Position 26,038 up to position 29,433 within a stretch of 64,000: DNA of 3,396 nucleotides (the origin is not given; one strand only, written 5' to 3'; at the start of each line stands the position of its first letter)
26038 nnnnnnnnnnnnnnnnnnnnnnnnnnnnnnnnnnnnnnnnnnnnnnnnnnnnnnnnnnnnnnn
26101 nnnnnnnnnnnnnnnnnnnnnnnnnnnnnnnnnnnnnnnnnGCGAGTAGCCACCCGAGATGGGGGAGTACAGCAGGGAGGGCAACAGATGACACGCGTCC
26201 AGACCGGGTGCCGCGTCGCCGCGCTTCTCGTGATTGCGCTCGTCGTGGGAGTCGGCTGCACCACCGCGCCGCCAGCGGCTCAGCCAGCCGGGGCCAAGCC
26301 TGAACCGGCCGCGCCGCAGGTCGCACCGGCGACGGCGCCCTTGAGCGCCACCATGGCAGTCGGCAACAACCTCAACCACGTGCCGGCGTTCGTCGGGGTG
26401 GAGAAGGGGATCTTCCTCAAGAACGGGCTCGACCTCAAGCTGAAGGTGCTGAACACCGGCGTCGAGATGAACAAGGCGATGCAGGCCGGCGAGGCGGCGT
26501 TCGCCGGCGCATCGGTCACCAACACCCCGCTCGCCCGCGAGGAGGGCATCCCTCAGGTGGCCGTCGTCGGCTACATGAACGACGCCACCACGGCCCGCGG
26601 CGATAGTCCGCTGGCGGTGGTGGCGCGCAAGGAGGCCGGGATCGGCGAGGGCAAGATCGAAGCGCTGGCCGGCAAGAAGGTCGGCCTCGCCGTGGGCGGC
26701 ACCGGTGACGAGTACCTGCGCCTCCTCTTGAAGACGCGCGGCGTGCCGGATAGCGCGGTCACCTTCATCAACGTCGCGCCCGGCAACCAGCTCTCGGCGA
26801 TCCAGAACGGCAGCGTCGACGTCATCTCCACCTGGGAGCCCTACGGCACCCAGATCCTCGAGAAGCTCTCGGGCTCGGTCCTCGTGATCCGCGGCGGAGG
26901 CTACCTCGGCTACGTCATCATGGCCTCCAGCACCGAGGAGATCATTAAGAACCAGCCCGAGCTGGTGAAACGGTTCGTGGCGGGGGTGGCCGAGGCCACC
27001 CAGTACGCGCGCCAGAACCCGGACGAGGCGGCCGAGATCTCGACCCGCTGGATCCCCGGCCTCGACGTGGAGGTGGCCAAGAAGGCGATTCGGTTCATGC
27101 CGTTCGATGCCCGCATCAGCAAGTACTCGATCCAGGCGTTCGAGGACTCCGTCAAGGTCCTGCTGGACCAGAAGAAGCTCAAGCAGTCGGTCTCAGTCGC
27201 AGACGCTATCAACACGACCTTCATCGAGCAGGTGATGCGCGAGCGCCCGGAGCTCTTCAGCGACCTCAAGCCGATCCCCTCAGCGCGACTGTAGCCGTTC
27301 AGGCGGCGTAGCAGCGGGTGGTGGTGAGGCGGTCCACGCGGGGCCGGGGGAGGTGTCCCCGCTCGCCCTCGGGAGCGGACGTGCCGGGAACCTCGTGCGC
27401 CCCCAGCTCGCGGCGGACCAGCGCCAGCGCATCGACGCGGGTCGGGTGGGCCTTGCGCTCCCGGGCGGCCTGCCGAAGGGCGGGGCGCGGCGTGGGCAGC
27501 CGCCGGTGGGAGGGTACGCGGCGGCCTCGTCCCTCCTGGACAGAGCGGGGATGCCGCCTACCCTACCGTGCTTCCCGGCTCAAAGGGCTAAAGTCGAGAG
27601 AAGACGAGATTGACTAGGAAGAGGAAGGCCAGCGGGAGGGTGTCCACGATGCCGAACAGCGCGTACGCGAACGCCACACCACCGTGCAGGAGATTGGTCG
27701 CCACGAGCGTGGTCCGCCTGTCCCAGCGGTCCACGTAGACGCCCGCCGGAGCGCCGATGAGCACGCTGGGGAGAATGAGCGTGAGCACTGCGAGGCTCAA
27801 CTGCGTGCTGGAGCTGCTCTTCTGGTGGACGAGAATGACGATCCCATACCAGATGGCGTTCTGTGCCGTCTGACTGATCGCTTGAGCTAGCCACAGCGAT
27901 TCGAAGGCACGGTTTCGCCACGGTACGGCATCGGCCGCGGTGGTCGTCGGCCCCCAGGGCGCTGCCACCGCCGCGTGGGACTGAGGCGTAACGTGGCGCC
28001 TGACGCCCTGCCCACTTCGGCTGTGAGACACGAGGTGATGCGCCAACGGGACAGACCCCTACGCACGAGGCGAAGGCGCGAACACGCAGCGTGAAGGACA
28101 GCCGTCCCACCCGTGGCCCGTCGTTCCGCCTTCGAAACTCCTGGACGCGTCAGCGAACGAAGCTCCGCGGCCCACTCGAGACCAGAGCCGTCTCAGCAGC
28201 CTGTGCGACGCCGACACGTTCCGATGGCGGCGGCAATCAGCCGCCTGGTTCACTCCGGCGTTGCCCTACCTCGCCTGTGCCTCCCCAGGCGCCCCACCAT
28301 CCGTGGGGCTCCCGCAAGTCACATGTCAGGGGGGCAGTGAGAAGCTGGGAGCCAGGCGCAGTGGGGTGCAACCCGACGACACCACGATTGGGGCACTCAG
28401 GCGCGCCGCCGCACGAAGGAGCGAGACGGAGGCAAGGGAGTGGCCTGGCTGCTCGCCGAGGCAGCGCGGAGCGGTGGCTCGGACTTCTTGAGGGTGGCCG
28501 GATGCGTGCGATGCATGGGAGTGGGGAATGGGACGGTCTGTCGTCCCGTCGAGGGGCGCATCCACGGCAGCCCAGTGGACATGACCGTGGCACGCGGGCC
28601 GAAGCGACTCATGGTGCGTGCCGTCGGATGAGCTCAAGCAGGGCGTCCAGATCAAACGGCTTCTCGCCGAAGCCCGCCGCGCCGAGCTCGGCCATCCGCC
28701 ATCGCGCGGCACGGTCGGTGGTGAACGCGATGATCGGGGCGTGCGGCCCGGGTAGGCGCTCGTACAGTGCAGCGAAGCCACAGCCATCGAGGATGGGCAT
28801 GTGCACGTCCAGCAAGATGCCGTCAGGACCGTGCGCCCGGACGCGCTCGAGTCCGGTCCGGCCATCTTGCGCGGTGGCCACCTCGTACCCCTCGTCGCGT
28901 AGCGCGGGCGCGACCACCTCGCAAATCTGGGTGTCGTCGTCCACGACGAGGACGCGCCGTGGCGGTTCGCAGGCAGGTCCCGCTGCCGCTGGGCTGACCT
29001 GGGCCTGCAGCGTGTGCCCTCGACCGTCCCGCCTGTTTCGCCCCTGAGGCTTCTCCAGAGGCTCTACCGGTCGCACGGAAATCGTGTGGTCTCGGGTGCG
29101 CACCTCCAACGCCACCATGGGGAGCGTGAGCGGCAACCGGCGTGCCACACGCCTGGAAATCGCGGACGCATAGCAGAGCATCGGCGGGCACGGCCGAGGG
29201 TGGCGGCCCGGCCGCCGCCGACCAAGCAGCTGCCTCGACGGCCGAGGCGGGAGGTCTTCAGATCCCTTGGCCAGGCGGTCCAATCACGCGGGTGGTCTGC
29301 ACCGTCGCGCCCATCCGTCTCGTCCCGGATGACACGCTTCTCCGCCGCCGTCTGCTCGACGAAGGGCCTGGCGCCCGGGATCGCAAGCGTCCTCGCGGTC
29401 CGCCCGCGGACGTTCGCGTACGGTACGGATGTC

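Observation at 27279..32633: Perfect 228-bp inverted repeats bracketing a 4.9 kb segment with broken genes at both junctions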

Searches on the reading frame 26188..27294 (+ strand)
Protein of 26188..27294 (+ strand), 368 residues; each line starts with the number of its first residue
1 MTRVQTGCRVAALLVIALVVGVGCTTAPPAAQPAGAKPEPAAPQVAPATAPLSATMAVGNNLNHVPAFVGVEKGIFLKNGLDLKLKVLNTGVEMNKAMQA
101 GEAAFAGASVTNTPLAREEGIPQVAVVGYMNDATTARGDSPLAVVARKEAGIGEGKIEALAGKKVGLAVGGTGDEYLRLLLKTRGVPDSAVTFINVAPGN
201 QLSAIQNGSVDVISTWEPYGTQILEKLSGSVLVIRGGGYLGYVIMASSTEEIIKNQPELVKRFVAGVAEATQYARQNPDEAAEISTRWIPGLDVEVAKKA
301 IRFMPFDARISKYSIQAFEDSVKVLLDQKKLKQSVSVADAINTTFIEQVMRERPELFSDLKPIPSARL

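Call 5: search_protein_families(library=pfam, proteins=[window:26188-27294:+], max_evalue=0.01)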
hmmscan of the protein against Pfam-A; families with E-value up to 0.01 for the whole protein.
window:26188-27294:+ (368 aa): 2 families
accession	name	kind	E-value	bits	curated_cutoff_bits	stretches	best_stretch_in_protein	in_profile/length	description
PF09084.16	NMT1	-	6.9e-27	95.2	20.5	1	61-281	1-216/216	NMT1/THI5 like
PF13379.11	NMT1_2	-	1.7e-15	58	24.7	1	53-285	7-248/252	NMT1-like family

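Call 11: find_related_loci(query=window:26188-27291:+, collection=genome_contigs, flank=10000)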
Query window:26188-27291:+ (368 aa) in genome_contigs; peptide patterns used: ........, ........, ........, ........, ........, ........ (x = any residue, [..] = any of these).
52 stretches matched a pattern, but none encodes a relative of the query by tblastn (E <= 1e-3).
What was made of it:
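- Tried and rejected: A first genome scan with the binding protein found no relatives (call 11).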

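Call 12: find_encoding_contigs(protein=window:26188-27294:+, flank=10000, max_places=10)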
Protein window:26188-27294:+ (368 aa): 1 contig read that carries it; 1 place shown.
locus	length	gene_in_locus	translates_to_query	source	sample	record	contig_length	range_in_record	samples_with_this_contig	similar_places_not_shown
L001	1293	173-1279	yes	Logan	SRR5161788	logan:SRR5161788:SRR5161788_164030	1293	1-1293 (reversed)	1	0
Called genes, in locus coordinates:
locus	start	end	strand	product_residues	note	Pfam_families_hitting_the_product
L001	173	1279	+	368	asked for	PF13379:NMT1_2, PF09084:NMT1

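Call 17: find_homologous_proteins(query=window:26188-27291:+, max_evalue=1e-20)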
Query window:26188-27291:+ (368 aa): 294 proteins with E <= 1e-20 among 8000 candidates; the best 120 are listed.
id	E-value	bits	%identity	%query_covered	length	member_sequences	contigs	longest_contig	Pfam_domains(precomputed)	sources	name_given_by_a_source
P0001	2.4e-232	788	100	100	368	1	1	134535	PF13379.12,PF09084.17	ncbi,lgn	-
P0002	1.5e-149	516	69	84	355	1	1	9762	PF13379.12,PF09084.17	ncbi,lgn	-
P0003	6.0e-149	514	69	84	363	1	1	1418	PF13379.12,PF09084.17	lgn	-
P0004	3.9e-141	488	63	94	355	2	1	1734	PF13379.12,PF09084.17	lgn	-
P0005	2.3e-137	476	66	84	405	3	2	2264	PF13379.12,PF09084.17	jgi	jgi:ABC-type nitrate/sulfonate/bicarbonate transport system substrate-binding protein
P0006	1.7e-135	470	64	84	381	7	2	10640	PF13379.12,PF09084.17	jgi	jgi:ABC-type nitrate/sulfonate/bicarbonate transport system substrate-binding protein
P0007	6.7e-135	468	63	86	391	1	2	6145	PF13379.12,PF09084.17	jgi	jgi:ABC-type nitrate/sulfonate/bicarbonate transport system substrate-binding protein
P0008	3.3e-134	466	65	84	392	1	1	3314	PF13379.12,PF09084.17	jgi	jgi:ABC-type nitrate/sulfonate/bicarbonate transport system substrate-binding protein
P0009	1.4e-118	414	60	84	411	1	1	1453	PF13379.12,PF09084.17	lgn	-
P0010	5.5e-112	393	56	86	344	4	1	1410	PF13379.12,PF09084.17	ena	-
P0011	1.1e-109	385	55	87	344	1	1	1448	PF13379.12,PF09084.17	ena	-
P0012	2.0e-109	384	56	86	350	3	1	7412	PF13379.12,PF09084.17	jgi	jgi:ABC-type nitrate/sulfonate/bicarbonate transport system substrate-binding protein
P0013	2.1e-109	384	55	85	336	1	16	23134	PF13379.12,PF09084.17,PF12974.13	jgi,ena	jgi:ABC-type nitrate/sulfonate/bicarbonate transport system substrate-binding protein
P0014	8.7e-109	382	55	85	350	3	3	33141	PF13379.12,PF09084.17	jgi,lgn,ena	-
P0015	1.0e-108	382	54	87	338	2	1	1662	PF13379.12,PF09084.17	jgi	jgi:NitT/TauT family transport system substrate-binding protein/sulfonate transport system substrate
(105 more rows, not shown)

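Call 18: find_encoding_contigs(protein=P0002, flank=10000, max_places=4)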
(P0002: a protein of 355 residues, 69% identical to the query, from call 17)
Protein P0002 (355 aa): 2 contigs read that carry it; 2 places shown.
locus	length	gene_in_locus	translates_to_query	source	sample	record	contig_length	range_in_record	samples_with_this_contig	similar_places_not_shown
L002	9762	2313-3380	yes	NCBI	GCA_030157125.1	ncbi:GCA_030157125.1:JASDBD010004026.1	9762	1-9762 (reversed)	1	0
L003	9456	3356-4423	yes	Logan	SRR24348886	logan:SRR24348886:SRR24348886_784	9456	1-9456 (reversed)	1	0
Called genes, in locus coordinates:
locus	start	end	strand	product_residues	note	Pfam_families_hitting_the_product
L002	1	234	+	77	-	?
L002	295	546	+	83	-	-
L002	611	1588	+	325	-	PF00389:2-Hacid_dh, PF02826:2-Hacid_dh_C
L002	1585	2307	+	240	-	PF00392:GntR, PF13412:HTH_24 (faint), PF07729:FCD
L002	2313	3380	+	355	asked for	PF13379:NMT1_2, PF09084:NMT1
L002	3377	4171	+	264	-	PF00005:ABC_tran, PF13304:AAA_21 (faint)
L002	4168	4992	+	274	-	PF00528:BPD_transp_1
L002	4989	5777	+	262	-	PF00528:BPD_transp_1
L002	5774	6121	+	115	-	-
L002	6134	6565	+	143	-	PF00190:Cupin_1, PF07883:Cupin_2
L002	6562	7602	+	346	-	PF04909:Amidohydro_2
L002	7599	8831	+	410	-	PF01321:Creatinase_N (weak), PF00557:Peptidase_M24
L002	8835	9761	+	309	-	?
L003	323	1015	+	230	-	PF14525:AraC_binding_2 (faint), PF07883:Cupin_2 (weak), PF02311:AraC_binding, PF07883:Cupin_2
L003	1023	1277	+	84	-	-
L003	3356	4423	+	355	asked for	PF13379:NMT1_2, PF09084:NMT1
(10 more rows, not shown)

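Call 19: find_encoding_contigs(protein=P0006, flank=10000, max_places=4)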
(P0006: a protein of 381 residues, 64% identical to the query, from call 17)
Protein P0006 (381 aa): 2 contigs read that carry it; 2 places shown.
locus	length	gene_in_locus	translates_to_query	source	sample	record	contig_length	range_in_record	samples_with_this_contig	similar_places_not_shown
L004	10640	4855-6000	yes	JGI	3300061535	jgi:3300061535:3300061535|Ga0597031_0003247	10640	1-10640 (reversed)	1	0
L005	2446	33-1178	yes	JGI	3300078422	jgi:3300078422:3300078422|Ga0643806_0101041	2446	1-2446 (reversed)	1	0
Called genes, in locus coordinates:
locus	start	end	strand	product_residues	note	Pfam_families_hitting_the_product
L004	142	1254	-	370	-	PF01436:NHL (faint), PF25021:TEN_NHL (faint), PF24684:Vgb_lyase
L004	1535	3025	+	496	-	PF13231:PMT_2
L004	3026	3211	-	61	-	-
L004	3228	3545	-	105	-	PF02410:RsfS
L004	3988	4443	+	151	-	-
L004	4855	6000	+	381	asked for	PF13379:NMT1_2, PF09084:NMT1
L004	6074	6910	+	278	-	PF00005:ABC_tran, PF13304:AAA_21 (faint)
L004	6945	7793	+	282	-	PF00528:BPD_transp_1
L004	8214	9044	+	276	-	PF00528:BPD_transp_1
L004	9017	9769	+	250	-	PF01797:Y1_Tnp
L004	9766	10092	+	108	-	-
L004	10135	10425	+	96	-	PF03992:ABM (faint)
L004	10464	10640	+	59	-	?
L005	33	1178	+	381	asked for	PF13379:NMT1_2, PF09084:NMT1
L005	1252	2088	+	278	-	PF00005:ABC_tran, PF13304:AAA_21 (faint)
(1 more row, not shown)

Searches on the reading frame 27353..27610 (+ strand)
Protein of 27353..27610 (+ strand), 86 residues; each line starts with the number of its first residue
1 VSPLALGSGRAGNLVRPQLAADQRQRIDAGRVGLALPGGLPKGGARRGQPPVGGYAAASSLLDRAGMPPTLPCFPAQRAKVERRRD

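Call 32: search_protein_families(library=pfam, proteins=[window:27353-27610:+], max_evalue=1)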
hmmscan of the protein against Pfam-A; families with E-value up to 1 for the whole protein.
seq(86 aa): 0 families

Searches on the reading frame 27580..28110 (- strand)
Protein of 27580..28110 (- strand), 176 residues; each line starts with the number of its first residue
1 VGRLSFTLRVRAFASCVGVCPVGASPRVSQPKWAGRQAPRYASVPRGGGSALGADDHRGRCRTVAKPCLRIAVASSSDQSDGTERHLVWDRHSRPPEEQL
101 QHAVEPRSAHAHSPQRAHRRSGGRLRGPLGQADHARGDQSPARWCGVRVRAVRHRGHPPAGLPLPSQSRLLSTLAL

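Call 5: search_protein_families(library=pfam, proteins=[window:27580-28110:-], max_evalue=0.01)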
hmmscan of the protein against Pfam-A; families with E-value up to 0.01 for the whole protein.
window:27580-28110:- (176 aa): 0 families

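Call 32: search_protein_families(library=pfam, proteins=[window:27591-28046:-], max_evalue=1)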
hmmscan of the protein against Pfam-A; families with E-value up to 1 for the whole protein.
seq(152 aa): 4 families
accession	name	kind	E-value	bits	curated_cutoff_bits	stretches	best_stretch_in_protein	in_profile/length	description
PF05977.19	MFS_3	-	8.1e-07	28.3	27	1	41-142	5-106/524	Transmembrane secretion effector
PF07690.21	MFS_1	-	3.2e-06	26.7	33.4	1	51-144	1-91/347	Major Facilitator Superfamily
PF02443.22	Circo_capsid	-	0.017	15.9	36.2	1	10-81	140-205/224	Circovirus capsid protein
PF24959.1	FH3_FHOD1-3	-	0.13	12.5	27.4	1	51-92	65-109/136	FHOD1/3 FH3 domain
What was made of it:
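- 27588..28046 (-): 5' stub of an MFS transporter gene, about 20% of a full gene. This is cargo. Call 32: MFS_3 profile positions 5-106 of 524, E 8e-7.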

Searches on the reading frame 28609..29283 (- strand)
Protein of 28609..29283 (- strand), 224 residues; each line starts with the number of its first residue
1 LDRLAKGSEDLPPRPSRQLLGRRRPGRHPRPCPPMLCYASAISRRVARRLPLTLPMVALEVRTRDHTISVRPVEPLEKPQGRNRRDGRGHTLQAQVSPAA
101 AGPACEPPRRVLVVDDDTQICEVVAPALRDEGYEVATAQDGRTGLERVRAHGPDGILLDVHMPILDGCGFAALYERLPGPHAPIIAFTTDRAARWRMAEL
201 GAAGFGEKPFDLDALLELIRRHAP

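Call 5: search_protein_families(library=pfam, proteins=[window:28609-29283:-], max_evalue=0.01)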
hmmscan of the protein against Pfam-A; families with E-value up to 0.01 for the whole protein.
window:28609-29283:- (224 aa): 1 family
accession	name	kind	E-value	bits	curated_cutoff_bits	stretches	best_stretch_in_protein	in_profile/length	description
PF00072.30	Response_reg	-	1.1e-20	74.3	30.2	1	111-219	1-110/111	Response regulator receiver domain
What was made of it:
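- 28609..29283 (-): ORF whose C-terminal 110 residues form a response-regulator receiver domain (about 28627-28953). This is cargo. Call 5 (Response_reg, E 1e-20).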
